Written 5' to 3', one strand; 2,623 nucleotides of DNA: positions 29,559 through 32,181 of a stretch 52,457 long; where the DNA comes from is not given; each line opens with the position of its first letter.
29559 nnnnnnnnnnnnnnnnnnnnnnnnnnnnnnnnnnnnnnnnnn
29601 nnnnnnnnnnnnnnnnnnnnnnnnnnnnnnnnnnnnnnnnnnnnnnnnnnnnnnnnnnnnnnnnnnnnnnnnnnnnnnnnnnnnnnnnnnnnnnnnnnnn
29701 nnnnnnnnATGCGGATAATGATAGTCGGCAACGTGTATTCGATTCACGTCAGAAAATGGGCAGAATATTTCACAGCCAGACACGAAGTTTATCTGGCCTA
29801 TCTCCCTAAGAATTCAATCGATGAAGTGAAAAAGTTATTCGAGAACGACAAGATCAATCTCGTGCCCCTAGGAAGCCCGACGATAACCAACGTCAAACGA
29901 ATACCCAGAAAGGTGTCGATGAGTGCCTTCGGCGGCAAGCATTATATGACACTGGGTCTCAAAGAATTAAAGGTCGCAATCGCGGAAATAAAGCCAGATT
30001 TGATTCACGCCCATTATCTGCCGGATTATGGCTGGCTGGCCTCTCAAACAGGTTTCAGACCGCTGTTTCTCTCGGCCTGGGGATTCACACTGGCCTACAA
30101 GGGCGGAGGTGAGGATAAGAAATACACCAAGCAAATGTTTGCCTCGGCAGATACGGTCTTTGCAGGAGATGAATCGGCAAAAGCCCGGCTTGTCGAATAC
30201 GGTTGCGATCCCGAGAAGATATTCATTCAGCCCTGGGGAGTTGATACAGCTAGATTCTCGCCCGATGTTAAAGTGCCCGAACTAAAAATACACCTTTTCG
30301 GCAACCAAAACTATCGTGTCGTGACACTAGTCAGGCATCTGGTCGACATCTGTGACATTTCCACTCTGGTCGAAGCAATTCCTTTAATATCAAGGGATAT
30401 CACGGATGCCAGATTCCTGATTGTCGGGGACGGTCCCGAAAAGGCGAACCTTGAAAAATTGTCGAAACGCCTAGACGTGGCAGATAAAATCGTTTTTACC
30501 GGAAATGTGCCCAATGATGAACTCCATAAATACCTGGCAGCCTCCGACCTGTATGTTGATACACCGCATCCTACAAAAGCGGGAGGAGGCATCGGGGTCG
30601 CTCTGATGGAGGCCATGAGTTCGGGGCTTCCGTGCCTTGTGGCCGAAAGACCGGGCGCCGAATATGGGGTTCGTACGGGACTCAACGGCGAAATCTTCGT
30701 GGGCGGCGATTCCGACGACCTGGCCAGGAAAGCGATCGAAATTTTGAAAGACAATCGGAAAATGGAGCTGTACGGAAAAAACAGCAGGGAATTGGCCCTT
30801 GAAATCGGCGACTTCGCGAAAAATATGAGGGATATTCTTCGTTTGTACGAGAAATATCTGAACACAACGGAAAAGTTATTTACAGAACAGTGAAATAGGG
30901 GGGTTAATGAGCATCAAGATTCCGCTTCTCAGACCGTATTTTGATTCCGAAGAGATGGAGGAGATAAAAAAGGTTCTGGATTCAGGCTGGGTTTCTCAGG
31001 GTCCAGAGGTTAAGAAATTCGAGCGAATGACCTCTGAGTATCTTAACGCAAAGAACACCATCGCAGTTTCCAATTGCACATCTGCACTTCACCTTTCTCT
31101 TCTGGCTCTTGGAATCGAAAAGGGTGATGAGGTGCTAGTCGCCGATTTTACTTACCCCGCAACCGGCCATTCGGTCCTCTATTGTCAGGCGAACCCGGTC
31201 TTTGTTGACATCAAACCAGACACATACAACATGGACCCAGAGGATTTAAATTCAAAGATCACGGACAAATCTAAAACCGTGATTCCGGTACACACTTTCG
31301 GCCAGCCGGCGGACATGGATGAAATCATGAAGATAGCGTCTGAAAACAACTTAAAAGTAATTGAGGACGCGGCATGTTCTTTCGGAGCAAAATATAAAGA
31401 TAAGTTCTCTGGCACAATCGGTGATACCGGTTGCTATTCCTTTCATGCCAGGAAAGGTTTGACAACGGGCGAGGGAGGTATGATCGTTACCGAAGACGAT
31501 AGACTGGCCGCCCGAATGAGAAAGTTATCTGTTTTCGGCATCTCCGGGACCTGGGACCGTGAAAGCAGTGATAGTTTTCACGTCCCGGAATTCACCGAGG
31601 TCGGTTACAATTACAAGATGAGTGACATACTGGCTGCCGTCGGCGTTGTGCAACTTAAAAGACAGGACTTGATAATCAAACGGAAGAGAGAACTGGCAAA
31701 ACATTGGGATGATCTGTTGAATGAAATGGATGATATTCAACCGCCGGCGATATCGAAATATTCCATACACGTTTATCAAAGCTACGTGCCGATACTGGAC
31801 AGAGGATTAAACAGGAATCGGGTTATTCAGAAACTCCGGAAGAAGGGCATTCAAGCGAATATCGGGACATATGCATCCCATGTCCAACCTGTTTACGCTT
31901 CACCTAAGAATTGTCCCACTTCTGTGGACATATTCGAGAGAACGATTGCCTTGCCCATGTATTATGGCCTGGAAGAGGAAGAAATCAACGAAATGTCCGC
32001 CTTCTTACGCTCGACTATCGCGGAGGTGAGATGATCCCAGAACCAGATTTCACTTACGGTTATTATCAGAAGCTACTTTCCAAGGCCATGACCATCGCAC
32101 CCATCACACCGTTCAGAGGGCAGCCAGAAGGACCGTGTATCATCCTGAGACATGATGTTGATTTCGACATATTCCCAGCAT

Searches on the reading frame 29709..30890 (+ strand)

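Call 53: search_protein_families(library=pfam, proteins=[window:29709-30890:+], max_evalue=0.001)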
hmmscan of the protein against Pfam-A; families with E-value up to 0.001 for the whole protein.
window:29709-30890:+ (394 aa): 6 families
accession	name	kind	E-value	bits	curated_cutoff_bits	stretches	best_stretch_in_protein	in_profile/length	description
PF00534.26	Glycos_transf_1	-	6e-28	98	26.4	1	200-361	13-171/172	Glycosyl transferases group 1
PF13692.12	Glyco_trans_1_4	-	2.4e-24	86.6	27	1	216-348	16-142/142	Glycosyl transferases group 1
PF13477.12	Glyco_trans_4_2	-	4e-12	46.9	23.4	1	2-151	1-136/139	Glycosyl transferase 4-like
PF13439.12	Glyco_transf_4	-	3e-11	44.1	28.5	1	12-182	6-170/170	Glycosyltransferase Family 4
PF13524.12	Glyco_trans_1_2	-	1.1e-06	29.1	25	1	229-377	10-143/144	Glycosyl transferase-like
PF13579.12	Glyco_trans_4_4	-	4.5e-06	27.5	29.7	1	90-173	66-154/158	Glycosyl transferase 4-like domain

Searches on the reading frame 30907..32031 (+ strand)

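Call 53: search_protein_families(library=pfam, proteins=[window:30907-32031:+], max_evalue=0.001)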
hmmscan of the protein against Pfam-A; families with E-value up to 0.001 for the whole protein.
window:30907-32031:+ (375 aa): 5 families
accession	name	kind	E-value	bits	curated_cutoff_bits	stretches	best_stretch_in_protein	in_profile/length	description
PF01041.23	DegT_DnrJ_EryC1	-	2.2e-111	373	19.8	1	13-364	4-356/360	DegT/DnrJ/EryC1/StrS aminotransferase family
PF00155.27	Aminotran_1_2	-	1.3e-08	34.9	19.7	1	36-155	45-186/361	Aminotransferase class I and II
PF01212.27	Beta_elim_lyase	-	1.2e-07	31.8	27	1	32-276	31-270/288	Beta-eliminating lyase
PF00266.25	Aminotran_5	-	3e-05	23.6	21.5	1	43-210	53-227/371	Aminotransferase class-V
PF01053.26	Cys_Met_Meta_PP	-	3.2e-05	23.1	27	1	32-157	51-176/381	Cys/Met metabolism PLP-dependent enzyme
